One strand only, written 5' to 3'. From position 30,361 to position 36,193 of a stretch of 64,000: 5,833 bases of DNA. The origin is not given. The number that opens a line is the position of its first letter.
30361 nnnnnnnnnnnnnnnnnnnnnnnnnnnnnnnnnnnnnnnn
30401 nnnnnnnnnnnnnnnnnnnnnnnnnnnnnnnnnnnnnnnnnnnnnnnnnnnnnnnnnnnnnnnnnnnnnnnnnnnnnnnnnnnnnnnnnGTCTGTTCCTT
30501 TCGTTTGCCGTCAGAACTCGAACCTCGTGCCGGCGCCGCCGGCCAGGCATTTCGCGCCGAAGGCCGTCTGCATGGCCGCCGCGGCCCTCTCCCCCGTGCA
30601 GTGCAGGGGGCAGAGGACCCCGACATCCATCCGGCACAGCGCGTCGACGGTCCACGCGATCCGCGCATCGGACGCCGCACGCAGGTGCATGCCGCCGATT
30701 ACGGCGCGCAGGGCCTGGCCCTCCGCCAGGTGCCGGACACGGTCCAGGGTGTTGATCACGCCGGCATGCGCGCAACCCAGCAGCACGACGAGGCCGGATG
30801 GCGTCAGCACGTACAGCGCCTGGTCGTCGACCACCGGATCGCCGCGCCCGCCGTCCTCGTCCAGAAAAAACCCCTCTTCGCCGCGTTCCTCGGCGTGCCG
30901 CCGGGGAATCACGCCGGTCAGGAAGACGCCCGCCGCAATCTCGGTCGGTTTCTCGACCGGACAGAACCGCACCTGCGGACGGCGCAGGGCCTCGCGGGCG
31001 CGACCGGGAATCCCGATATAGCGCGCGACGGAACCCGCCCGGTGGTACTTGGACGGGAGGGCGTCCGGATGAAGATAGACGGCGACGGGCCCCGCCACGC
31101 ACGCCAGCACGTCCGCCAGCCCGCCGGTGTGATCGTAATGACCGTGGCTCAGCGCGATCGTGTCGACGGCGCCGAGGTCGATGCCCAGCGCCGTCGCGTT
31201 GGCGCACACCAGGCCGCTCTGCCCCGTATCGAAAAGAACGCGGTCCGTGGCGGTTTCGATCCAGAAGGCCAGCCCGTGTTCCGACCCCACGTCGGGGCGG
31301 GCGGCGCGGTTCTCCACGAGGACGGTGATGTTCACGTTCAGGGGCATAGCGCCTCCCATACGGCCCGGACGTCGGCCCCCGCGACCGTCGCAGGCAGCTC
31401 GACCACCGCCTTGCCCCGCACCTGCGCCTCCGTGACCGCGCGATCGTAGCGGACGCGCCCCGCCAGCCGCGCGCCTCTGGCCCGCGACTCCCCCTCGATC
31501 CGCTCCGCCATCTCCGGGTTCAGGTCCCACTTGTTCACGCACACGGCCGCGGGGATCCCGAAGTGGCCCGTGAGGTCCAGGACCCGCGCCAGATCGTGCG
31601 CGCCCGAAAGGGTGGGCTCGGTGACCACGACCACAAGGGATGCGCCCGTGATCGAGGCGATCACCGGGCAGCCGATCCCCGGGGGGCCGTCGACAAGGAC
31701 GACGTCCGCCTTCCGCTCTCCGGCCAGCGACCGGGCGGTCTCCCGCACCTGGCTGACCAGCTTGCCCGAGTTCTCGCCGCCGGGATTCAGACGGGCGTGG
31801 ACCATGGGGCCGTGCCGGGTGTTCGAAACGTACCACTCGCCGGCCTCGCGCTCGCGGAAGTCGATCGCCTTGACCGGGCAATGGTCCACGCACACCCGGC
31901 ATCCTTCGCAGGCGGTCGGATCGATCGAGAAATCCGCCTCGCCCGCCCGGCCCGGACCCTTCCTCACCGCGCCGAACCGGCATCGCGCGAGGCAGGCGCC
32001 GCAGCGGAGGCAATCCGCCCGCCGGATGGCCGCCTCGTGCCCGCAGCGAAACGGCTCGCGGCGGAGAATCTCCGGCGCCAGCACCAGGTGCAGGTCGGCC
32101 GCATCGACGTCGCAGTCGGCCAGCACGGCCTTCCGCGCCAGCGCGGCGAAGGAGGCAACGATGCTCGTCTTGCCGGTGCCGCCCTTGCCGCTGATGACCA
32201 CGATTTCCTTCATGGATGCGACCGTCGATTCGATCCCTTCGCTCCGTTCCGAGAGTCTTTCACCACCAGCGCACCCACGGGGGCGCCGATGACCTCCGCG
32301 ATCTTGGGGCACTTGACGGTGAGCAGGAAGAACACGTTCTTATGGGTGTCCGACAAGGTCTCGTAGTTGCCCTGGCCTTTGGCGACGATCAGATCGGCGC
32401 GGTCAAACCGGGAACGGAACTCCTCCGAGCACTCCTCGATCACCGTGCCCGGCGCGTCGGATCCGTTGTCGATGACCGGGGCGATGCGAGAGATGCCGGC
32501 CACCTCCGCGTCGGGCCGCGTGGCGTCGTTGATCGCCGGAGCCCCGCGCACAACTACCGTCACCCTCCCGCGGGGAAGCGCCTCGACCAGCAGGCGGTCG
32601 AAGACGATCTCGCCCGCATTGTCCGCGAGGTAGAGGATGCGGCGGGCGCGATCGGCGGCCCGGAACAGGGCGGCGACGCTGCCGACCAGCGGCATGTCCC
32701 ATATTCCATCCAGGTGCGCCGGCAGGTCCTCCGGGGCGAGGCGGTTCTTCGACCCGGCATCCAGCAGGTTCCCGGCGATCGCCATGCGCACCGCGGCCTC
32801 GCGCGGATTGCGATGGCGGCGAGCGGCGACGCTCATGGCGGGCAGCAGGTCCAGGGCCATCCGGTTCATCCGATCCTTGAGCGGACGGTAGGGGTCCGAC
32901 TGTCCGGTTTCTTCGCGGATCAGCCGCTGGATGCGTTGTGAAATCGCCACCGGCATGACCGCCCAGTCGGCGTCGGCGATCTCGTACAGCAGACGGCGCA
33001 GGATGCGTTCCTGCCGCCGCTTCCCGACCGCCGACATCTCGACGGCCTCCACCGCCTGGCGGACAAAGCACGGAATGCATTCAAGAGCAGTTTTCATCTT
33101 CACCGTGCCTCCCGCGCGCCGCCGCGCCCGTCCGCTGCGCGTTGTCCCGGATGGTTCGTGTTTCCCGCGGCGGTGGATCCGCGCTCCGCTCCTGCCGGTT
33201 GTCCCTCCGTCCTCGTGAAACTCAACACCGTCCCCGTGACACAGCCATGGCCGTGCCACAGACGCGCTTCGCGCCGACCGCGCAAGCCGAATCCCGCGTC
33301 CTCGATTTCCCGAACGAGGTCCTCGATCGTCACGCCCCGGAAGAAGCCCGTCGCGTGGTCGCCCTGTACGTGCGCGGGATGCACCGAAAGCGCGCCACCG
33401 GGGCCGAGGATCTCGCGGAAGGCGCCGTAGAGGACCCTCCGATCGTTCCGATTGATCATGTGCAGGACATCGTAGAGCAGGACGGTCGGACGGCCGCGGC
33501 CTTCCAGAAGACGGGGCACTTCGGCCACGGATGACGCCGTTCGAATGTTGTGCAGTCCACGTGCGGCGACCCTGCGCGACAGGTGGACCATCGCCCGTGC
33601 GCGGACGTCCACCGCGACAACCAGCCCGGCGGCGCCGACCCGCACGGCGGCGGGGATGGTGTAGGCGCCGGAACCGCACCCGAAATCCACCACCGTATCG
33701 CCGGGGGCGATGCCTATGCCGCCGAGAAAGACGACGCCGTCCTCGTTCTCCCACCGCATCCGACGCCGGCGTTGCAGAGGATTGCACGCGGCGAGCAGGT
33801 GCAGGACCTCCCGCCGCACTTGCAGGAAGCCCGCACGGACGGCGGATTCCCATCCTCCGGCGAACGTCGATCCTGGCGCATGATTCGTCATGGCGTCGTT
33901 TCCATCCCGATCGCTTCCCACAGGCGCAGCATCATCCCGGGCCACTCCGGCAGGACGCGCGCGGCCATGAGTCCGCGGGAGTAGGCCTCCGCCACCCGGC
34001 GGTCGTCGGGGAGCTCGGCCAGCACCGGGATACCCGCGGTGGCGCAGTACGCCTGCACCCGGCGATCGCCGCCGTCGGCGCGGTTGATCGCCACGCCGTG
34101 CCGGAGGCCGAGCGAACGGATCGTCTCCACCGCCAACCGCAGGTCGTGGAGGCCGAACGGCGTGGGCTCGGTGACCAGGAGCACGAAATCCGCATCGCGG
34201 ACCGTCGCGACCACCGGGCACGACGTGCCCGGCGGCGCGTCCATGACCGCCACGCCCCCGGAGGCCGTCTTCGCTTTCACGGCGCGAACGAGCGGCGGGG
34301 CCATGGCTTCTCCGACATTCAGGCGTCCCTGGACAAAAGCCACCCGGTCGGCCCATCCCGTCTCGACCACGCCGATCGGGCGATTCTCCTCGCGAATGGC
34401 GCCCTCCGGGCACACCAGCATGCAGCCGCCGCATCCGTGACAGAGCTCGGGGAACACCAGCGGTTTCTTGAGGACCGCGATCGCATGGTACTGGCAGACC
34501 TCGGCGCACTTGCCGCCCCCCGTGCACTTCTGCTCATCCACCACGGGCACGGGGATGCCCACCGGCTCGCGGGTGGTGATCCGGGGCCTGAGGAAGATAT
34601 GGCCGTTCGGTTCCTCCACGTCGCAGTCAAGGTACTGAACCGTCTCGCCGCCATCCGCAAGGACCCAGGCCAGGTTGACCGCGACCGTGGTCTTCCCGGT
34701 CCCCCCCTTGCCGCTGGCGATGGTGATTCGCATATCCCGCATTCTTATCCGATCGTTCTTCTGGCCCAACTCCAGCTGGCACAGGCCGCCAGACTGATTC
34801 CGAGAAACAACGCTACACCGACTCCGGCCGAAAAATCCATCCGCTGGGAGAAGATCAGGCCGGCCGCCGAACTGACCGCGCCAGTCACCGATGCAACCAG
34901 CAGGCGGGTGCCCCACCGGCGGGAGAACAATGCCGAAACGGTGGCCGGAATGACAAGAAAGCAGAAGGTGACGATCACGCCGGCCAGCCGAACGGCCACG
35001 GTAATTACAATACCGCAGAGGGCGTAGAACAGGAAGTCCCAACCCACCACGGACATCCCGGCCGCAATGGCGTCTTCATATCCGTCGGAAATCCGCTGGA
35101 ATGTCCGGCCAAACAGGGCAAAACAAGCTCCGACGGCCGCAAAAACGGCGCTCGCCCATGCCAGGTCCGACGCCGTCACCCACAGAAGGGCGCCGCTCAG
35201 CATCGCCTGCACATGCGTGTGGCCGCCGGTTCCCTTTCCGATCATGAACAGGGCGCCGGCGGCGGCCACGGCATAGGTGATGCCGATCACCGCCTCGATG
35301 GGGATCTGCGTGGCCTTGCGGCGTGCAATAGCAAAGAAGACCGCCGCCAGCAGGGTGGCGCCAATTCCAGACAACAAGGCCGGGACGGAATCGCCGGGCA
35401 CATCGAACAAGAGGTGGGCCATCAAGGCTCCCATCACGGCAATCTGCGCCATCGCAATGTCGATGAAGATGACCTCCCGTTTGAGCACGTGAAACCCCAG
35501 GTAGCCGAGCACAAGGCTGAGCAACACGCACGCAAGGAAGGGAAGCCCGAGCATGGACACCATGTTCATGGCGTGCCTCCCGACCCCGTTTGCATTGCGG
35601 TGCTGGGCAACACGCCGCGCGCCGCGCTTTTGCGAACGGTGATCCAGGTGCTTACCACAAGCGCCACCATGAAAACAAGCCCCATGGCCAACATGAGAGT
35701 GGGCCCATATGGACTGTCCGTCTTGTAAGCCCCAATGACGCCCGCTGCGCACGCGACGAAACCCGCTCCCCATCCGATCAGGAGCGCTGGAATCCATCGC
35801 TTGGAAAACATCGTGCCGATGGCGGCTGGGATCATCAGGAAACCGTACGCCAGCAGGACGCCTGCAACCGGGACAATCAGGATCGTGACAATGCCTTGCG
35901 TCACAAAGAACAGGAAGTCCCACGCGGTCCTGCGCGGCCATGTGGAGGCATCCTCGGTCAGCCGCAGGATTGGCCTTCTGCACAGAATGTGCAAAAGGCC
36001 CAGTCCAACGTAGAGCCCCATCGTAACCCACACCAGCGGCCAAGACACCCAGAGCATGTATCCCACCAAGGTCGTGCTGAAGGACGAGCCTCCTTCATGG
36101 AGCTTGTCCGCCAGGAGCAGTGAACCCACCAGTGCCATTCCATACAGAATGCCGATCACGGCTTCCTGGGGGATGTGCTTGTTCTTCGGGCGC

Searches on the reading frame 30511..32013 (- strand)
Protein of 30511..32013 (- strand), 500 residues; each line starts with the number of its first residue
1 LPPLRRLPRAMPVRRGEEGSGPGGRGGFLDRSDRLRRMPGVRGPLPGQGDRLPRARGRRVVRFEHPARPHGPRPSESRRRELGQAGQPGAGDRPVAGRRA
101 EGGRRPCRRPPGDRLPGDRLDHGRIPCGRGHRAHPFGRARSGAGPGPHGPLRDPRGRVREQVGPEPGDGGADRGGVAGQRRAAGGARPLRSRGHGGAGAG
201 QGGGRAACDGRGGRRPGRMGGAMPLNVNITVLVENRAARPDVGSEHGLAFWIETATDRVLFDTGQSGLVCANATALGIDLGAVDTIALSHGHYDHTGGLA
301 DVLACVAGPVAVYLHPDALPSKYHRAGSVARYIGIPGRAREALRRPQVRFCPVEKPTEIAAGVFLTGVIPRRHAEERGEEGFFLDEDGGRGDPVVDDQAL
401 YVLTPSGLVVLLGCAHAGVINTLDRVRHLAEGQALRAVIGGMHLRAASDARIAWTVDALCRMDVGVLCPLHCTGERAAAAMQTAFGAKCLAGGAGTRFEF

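Call 81: search_protein_families(library=pfam, proteins=[window:30511-32013:-], max_evalue=0.0001)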
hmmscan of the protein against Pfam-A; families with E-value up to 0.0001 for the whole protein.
window:30511-32013:- (500 aa): 2 families
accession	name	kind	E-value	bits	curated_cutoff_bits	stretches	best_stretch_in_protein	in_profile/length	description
PF00753.33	Lactamase_B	-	8.8e-10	39.3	22.7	1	247-365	6-97/196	Metallo-beta-lactamase superfamily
PF12706.13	Lactamase_B_2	-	1.3e-07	31.9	27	1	258-377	2-116/200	Beta-lactamase superfamily domain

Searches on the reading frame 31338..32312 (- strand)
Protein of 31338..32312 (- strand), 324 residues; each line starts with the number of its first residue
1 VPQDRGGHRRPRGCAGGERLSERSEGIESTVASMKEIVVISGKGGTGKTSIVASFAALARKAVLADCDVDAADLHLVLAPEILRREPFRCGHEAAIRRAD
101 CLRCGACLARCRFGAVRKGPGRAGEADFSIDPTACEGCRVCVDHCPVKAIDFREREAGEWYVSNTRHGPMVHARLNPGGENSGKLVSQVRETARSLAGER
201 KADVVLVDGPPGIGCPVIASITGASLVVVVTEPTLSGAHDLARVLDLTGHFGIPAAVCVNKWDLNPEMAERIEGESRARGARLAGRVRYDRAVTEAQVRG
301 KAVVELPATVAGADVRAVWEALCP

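Call 58: search_protein_families(library=pfam, proteins=[window:31338-32312:-], max_evalue=0.0001)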
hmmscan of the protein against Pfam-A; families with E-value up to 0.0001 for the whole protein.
window:31338-32312:- (324 aa): 11 families
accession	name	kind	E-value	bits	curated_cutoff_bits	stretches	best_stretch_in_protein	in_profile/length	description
PF01656.29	CbiA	-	2.5e-10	40.8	25.4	1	37-301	1-123/125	CobQ/CobB/MinD/ParA nucleotide binding domain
PF12838.12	Fer4_7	-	8.9e-10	39.3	27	1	101-149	2-52/52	4Fe-4S dicluster domain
PF00037.32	Fer4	-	8e-09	35.4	21.1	1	129-150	2-23/24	4Fe-4S binding domain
PF14697.11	Fer4_21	-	4.2e-08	33.7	35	1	94-150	1-57/59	4Fe-4S dicluster domain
PF13237.11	Fer4_10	-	1.1e-06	28.9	25.5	0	129-156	3-32/53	4Fe-4S dicluster domain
PF10609.15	ParA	-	1.5e-06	28.3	27.1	0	36-60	5-29/246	NUBPL iron-transfer P-loop NTPase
PF13191.12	AAA_16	-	7.4e-06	27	32.6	1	30-70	19-63/167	AAA ATPase domain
PF12837.12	Fer4_6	-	1.4e-05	25.2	25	0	129-150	3-24/24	4Fe-4S binding domain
PF13484.11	Fer4_16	-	2.2e-05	25.6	30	0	135-153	2-20/66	4Fe-4S double cluster binding domain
PF13187.11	Fer4_9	-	4.1e-05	24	27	1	101-150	2-52/52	4Fe-4S dicluster domain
PF03193.22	RsgA_GTPase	-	6e-05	23.4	30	0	216-274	18-77/174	RsgA GTPase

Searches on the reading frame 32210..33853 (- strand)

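Call 58: search_protein_families(library=pfam, proteins=[window:32210-33853:-], max_evalue=0.0001)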
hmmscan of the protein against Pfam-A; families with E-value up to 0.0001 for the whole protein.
window:32210-33853:- (547 aa): 1 family
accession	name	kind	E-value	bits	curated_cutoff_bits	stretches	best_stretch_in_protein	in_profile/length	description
PF01937.24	ARMT1-like_dom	-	2e-61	208.4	25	1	255-529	1-310/311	Damage-control phosphatase ARMT1-like domain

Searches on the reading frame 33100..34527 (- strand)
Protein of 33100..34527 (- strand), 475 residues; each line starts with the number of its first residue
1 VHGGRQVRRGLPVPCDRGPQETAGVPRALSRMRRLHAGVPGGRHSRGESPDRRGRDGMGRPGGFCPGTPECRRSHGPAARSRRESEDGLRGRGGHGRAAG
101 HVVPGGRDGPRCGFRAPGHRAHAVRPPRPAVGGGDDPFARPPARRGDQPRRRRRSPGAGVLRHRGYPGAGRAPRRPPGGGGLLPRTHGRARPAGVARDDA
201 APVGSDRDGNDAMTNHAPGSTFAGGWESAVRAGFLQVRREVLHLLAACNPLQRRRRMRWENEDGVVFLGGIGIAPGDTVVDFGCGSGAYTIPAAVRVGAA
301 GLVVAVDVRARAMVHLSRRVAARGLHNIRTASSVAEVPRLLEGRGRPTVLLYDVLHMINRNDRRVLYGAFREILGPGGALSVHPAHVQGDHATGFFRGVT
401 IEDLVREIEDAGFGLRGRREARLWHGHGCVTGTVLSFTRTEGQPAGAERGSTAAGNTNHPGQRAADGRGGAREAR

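Call 58: search_protein_families(library=pfam, proteins=[window:33100-34527:-], max_evalue=0.0001)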
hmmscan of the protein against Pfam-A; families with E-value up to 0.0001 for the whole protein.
window:33100-34527:- (475 aa): 2 families
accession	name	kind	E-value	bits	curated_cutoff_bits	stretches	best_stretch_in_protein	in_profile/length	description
PF13649.12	Methyltransf_25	-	1.3e-08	35.8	27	1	279-378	1-97/97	Methyltransferase domain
PF08242.18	Methyltransf_12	-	8e-07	30.1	30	1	280-380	1-98/98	Methyltransferase domain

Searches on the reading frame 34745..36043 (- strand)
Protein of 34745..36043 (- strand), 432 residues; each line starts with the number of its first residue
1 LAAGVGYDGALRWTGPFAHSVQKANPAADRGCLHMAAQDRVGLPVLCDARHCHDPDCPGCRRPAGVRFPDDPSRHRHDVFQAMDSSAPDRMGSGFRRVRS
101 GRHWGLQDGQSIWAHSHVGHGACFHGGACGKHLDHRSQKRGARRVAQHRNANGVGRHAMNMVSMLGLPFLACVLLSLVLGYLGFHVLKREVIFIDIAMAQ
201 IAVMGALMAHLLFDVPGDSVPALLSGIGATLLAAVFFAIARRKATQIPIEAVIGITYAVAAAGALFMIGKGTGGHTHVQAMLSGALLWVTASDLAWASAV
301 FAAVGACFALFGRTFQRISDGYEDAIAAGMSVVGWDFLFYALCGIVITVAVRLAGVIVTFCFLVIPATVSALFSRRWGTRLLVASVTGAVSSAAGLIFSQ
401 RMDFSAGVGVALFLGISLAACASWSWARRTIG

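Call 58: search_protein_families(library=pfam, proteins=[window:34745-36043:-], max_evalue=0.0001)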
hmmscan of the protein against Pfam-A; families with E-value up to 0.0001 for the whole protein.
window:34745-36043:- (432 aa): 2 families
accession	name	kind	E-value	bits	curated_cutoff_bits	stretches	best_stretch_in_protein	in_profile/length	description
PF00950.22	ABC-3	-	1.4e-23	84.2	20.1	1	169-414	9-247/258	ABC 3 transport family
PF01032.23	FecCD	-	7.7e-08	32.2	26.5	1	198-407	79-290/311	FecCD transport family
